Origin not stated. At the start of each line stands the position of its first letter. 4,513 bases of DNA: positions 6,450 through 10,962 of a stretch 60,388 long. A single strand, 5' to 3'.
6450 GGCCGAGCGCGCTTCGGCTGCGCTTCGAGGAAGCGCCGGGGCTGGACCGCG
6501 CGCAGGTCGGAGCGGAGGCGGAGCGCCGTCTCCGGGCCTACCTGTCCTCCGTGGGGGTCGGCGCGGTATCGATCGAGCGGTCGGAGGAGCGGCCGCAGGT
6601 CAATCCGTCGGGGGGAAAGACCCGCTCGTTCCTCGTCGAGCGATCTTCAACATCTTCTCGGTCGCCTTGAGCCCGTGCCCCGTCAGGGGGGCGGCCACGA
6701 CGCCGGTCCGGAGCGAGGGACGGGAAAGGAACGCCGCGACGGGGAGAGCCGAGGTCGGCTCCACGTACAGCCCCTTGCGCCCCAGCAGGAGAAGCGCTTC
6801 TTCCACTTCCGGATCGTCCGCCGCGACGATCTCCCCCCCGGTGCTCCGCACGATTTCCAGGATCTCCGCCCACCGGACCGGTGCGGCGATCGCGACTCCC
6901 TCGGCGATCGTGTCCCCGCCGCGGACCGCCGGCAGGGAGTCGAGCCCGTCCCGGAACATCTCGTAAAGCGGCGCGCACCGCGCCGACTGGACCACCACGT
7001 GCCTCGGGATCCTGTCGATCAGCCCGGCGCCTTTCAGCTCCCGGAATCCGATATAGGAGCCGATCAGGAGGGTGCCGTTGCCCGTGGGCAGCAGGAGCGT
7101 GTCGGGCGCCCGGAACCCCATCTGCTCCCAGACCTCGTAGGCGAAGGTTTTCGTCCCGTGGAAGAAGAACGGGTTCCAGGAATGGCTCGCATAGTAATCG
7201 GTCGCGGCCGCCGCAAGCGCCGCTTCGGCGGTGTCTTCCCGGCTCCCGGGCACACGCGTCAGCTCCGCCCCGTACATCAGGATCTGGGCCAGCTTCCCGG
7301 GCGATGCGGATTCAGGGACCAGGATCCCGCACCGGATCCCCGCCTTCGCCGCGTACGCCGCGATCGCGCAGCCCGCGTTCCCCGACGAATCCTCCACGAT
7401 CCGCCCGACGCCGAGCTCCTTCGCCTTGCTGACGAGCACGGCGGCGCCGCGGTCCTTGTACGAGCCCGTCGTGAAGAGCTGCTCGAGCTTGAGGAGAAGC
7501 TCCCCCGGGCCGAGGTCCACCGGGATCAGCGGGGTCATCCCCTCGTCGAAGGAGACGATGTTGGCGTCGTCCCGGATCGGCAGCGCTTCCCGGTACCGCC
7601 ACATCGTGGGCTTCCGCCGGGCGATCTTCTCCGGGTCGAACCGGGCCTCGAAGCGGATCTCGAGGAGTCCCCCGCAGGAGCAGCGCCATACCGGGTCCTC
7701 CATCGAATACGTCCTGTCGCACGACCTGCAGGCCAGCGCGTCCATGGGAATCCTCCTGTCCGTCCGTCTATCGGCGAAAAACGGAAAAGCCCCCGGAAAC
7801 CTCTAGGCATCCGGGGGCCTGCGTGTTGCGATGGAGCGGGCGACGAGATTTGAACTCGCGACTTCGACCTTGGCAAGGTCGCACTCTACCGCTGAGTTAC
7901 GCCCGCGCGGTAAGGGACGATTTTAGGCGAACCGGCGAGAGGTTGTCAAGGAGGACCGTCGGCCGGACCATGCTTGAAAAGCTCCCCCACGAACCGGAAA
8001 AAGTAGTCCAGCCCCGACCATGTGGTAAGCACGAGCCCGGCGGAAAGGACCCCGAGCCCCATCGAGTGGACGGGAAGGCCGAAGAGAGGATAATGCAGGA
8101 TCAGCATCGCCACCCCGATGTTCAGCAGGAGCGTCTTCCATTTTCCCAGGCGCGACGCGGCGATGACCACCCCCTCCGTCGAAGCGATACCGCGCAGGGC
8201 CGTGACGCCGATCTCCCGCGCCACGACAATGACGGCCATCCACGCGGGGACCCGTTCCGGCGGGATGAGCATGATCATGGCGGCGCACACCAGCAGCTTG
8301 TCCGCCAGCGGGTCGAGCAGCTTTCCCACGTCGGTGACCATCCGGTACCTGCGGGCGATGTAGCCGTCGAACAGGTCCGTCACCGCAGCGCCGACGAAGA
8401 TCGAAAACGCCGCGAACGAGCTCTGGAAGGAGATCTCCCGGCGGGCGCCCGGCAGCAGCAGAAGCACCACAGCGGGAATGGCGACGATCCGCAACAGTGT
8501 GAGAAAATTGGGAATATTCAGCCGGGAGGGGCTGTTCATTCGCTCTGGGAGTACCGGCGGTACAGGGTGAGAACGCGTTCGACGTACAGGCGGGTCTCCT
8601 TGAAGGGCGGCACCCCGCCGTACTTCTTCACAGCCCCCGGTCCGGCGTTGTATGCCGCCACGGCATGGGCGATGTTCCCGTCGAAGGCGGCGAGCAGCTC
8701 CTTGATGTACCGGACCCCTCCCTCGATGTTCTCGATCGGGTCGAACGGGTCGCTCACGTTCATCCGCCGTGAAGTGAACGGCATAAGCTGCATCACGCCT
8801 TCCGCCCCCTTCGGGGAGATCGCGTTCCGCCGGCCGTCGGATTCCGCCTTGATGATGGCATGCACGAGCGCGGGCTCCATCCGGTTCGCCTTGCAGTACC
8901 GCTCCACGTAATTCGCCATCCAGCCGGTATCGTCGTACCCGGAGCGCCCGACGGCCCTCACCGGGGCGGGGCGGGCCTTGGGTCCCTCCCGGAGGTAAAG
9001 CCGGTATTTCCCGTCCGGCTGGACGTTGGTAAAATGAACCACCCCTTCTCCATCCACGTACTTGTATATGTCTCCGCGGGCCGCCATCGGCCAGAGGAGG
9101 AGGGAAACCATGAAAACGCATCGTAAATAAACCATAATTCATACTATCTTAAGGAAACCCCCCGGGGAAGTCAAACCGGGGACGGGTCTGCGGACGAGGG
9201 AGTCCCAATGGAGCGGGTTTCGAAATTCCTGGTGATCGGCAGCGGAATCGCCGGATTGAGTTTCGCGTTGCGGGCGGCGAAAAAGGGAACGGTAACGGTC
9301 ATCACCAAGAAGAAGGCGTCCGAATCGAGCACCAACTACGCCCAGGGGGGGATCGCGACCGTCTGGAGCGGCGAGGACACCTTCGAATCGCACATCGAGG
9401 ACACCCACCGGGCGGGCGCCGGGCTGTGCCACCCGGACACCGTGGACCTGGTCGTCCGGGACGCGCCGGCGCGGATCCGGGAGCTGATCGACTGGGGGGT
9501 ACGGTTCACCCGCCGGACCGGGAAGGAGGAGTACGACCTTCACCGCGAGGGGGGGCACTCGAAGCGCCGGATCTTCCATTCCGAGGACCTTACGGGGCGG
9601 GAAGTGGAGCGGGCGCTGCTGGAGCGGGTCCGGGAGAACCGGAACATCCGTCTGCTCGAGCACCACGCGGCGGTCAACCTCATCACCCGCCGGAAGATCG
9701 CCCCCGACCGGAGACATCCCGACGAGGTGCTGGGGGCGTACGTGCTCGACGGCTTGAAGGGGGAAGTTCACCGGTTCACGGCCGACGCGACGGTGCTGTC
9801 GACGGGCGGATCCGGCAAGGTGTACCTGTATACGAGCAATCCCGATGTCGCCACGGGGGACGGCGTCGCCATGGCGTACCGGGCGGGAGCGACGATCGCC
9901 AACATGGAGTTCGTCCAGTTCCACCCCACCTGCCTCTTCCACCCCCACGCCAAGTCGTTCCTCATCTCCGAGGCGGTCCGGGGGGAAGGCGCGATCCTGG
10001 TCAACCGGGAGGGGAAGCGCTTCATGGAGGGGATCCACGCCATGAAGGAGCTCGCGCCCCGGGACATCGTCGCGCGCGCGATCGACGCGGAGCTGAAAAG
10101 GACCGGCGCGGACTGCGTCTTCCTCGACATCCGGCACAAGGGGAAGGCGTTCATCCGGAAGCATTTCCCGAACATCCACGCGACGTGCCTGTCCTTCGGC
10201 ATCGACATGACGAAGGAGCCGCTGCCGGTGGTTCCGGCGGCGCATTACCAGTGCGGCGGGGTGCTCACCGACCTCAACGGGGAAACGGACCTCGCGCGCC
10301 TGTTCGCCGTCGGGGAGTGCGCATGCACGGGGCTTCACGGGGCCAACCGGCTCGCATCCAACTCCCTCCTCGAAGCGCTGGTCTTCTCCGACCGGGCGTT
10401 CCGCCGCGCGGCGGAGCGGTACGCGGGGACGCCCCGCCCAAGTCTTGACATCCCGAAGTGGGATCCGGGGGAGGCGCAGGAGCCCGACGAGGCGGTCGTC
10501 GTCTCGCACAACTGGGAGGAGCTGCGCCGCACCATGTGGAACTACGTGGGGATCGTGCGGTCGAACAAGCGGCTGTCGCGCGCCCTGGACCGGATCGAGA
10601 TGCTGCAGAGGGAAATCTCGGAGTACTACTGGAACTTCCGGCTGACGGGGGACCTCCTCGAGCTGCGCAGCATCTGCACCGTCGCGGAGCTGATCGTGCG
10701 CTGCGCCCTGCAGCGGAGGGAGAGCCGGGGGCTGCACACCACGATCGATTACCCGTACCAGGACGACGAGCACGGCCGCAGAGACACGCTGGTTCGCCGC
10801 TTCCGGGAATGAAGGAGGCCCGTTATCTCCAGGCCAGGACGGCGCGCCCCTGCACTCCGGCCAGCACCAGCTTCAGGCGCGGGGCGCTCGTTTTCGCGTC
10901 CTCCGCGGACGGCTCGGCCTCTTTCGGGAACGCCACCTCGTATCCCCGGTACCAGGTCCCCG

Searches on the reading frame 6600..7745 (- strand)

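Call 62: search_protein_families(library=pfam, max_evalue=0.00001, proteins=[window:6600-7745:-])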
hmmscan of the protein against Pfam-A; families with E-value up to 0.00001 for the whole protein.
window:6600-7745:- (381 aa): 1 family
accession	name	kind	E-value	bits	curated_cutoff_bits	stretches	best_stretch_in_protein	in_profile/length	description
PF00291.31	PALP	-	7e-67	226.3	35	1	65-356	2-295/295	Pyridoxal-phosphate dependent enzyme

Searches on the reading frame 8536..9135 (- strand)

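Call 62: search_protein_families(library=pfam, max_evalue=0.00001, proteins=[window:8536-9135:-])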
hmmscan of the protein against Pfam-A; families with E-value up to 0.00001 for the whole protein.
window:8536-9135:- (199 aa): 2 families
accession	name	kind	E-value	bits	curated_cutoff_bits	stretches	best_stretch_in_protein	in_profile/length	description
PF01464.25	SLT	-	1.5e-26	92.7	21.3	1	76-182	2-114/117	Transglycosylase SLT domain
PF13511.11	DUF4124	-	4.2e-07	30.5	22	1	11-44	2-36/56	Domain of unknown function (DUF4124)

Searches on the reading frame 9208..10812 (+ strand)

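Call 62: search_protein_families(library=pfam, max_evalue=0.00001, proteins=[window:9208-10812:+])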
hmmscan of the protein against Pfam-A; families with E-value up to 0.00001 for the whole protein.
window:9208-10812:+ (534 aa): 4 families
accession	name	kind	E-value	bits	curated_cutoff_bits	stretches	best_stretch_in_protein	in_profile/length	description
PF00890.30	FAD_binding_2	-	1.5e-96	324.5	20.4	1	8-387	3-414/414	FAD binding domain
PF02910.25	Succ_DH_flav_C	-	1.5e-17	64.1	20.8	1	437-529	2-100/130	Fumarate reductase flavoprotein C-term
PF01266.30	DAO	-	1.8e-07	31.4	27.9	1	7-166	2-129/353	FAD dependent oxidoreductase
PF07992.20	Pyr_redox_2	-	1.9e-07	31.3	26.1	0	6-203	2-111/291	Pyridine nucleotide-disulphide oxidoreductase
